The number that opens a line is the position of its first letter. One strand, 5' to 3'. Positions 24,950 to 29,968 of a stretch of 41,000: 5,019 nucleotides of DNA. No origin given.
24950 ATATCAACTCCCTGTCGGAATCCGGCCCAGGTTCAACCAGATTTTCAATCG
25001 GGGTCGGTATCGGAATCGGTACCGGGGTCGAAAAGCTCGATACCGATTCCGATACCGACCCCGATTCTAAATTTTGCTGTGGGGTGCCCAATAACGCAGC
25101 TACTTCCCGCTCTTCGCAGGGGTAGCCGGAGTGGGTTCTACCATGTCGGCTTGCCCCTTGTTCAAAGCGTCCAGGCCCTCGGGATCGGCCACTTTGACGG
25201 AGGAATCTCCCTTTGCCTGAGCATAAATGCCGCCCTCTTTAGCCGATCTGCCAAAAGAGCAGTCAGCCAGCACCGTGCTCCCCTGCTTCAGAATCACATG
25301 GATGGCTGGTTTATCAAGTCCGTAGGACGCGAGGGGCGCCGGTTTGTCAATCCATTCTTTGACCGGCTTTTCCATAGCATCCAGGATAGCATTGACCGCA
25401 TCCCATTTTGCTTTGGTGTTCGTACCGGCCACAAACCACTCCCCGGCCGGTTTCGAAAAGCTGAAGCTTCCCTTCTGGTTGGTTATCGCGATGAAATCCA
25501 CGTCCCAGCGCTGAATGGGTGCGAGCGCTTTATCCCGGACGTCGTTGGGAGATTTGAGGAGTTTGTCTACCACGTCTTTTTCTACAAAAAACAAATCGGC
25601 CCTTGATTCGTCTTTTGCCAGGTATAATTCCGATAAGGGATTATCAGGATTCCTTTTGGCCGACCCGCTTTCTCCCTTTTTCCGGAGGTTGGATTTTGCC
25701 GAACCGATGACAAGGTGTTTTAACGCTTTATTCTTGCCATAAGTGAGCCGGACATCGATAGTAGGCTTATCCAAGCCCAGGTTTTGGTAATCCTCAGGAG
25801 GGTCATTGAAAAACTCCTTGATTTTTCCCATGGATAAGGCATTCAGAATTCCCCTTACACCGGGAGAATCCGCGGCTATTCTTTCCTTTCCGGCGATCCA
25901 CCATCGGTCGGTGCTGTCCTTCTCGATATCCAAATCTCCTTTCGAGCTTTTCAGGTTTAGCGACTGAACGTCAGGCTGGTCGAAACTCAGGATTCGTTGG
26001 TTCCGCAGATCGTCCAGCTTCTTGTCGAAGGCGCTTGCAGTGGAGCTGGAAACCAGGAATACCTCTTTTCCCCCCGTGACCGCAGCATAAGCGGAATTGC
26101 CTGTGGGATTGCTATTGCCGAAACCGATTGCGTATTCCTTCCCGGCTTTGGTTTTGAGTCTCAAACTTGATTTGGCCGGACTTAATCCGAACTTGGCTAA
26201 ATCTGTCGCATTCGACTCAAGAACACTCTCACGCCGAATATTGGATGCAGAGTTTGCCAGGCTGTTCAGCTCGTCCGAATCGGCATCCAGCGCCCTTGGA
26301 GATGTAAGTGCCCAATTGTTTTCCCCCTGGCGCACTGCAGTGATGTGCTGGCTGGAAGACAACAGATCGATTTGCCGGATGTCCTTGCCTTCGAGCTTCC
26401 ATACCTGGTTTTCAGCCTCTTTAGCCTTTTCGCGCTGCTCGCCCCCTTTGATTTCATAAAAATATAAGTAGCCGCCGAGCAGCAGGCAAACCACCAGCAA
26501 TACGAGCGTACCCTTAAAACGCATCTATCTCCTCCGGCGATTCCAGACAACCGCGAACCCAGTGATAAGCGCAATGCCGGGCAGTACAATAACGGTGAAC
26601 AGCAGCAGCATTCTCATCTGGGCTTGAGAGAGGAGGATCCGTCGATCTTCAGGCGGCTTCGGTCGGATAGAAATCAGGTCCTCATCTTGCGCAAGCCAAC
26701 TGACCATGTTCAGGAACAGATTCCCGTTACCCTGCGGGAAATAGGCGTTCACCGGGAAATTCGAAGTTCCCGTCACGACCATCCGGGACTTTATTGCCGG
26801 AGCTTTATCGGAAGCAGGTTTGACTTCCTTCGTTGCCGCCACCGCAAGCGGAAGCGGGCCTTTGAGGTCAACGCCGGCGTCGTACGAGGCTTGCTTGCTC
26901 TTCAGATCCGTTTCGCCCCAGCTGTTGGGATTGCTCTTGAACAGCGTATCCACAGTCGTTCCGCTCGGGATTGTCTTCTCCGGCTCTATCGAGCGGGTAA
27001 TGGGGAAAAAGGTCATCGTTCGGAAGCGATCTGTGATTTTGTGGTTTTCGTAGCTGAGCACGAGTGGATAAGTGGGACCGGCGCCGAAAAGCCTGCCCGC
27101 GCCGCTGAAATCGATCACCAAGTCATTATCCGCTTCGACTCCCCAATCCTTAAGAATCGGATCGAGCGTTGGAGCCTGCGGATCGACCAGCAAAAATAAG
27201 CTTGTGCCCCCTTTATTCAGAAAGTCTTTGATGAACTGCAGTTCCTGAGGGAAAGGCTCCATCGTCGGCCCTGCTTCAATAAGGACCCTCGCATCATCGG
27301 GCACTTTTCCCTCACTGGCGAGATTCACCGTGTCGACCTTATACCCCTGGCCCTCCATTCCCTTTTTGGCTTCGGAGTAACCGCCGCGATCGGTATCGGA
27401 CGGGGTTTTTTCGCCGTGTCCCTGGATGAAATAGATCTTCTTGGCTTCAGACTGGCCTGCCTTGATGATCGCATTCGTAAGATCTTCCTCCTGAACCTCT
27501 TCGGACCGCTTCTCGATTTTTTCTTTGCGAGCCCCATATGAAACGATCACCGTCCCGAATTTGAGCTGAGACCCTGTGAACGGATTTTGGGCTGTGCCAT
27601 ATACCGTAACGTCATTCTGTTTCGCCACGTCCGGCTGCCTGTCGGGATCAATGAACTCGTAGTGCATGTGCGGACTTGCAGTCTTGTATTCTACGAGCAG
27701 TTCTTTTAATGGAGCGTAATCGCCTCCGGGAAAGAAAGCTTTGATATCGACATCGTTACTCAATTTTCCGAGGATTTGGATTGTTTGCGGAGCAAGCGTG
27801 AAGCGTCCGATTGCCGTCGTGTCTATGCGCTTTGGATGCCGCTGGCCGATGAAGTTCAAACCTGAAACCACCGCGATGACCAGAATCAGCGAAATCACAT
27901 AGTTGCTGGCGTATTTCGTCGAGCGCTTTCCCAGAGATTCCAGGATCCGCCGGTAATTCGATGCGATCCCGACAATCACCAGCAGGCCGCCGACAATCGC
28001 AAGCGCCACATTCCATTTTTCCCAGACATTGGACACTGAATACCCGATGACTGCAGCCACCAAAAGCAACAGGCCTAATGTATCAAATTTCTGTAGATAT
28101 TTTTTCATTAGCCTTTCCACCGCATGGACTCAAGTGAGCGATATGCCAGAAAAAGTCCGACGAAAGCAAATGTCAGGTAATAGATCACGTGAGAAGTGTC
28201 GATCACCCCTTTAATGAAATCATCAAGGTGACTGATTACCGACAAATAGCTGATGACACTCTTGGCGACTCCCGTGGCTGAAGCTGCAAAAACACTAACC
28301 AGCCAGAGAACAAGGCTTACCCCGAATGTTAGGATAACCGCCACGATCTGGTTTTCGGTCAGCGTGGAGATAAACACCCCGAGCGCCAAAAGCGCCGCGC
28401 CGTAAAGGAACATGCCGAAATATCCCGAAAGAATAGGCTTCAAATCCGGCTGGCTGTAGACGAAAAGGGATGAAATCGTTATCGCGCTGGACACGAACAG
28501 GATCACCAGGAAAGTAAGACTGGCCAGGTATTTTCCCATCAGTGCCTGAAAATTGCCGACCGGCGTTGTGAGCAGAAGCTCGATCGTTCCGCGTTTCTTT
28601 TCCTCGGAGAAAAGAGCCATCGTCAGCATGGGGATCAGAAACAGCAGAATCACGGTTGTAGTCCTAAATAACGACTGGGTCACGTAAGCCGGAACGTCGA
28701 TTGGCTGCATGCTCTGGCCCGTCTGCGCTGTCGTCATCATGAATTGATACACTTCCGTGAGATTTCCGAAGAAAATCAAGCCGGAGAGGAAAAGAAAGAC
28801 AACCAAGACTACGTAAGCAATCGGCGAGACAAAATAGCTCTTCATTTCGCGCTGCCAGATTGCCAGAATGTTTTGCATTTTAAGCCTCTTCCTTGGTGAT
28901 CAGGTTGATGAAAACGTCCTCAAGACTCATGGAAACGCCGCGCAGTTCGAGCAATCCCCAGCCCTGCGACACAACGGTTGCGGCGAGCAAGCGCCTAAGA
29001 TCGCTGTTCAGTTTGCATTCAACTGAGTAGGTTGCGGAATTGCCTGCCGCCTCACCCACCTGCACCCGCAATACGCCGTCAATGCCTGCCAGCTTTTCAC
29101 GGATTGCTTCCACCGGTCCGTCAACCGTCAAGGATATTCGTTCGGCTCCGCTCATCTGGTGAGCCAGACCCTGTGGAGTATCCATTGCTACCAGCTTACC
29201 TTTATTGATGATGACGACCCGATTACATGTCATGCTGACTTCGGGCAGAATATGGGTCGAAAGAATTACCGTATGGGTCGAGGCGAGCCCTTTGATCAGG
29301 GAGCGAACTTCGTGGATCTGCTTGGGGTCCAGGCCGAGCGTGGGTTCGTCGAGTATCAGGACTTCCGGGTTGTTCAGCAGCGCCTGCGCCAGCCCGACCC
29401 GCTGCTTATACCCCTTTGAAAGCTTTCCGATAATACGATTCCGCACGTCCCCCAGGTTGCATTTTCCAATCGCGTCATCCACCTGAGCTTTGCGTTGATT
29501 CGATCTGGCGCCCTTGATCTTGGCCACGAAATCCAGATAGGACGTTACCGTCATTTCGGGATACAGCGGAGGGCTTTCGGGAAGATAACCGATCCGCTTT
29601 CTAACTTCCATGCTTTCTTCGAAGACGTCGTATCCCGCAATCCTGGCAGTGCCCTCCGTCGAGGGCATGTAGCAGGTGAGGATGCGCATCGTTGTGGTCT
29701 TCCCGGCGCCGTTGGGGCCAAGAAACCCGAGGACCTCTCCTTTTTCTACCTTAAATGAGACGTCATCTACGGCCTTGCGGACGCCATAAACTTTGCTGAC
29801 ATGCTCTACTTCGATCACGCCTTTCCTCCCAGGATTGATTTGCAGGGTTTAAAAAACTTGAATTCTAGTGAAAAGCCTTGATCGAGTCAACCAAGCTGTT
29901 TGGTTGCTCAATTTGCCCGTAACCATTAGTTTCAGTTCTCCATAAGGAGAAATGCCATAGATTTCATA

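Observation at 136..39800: Almost every intergenic gap holds a long hairpin, most with arms that are tandem arrays of 6-9 nt units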

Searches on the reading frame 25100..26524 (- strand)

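Call 7: search_protein_families(library=pfam, proteins=[window:25100-26524:-])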
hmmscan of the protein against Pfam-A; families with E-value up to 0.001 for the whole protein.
window:25100-26524:- (474 aa): 1 family
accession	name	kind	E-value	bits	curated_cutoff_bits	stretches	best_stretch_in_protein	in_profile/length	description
PF14238.11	DUF4340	-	2.1e-48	165.4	25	3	71-208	1-137/183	Domain of unknown function (DUF4340)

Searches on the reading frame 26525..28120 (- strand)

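Call 7: search_protein_families(library=pfam, proteins=[window:26525-28120:-])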
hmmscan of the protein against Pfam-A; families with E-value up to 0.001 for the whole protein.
window:26525-28120:- (531 aa): 2 families
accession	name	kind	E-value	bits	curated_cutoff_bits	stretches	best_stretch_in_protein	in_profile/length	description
PF09822.16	ABC_transp_aux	-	3.4e-24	86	34.7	1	227-466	2-282/288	ABC-type uncharacterized transport system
PF23357.1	DUF7088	-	8.7e-12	45.6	27.8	1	105-181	3-85/105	Domain of unknown function (DUF7088)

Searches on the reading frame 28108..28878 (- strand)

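Call 8: search_protein_families(library=pfam, proteins=[window:28108-28878:-])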
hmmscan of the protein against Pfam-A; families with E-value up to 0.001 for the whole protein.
window:28108-28878:- (256 aa): 5 families
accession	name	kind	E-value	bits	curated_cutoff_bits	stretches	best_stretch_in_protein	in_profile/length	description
PF12679.13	ABC2_membrane_2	-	9.3e-13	48.5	27.2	1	7-231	3-235/283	ABC-2 family transporter protein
PF01061.29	ABC2_membrane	-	2.3e-08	34.3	26.9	1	3-217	2-201/211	ABC-2 type transporter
PF12730.13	ABC2_membrane_4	-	2.3e-07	31.4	27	1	49-185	35-173/179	ABC-2 family transporter protein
PF12698.13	ABC2_membrane_3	-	5e-07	29.6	31.6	1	73-212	167-306/347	ABC-2 family transporter protein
PF13346.12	ABC2_membrane_5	-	3.8e-05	23.8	25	1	73-244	38-192/205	ABC-2 family transporter protein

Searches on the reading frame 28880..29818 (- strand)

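Call 8: search_protein_families(library=pfam, proteins=[window:28880-29818:-])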
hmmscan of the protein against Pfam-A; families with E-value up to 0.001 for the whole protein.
window:28880-29818:- (312 aa): 2 families
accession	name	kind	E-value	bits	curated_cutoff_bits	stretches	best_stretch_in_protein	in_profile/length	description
PF00005.33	ABC_tran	-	2.9e-33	115.8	25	1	18-160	2-136/137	ABC transporter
PF13304.12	AAA_21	-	3.3e-12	47.5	27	1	116-192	221-300/304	AAA domain, putative AbiEii toxin, Type IV TA system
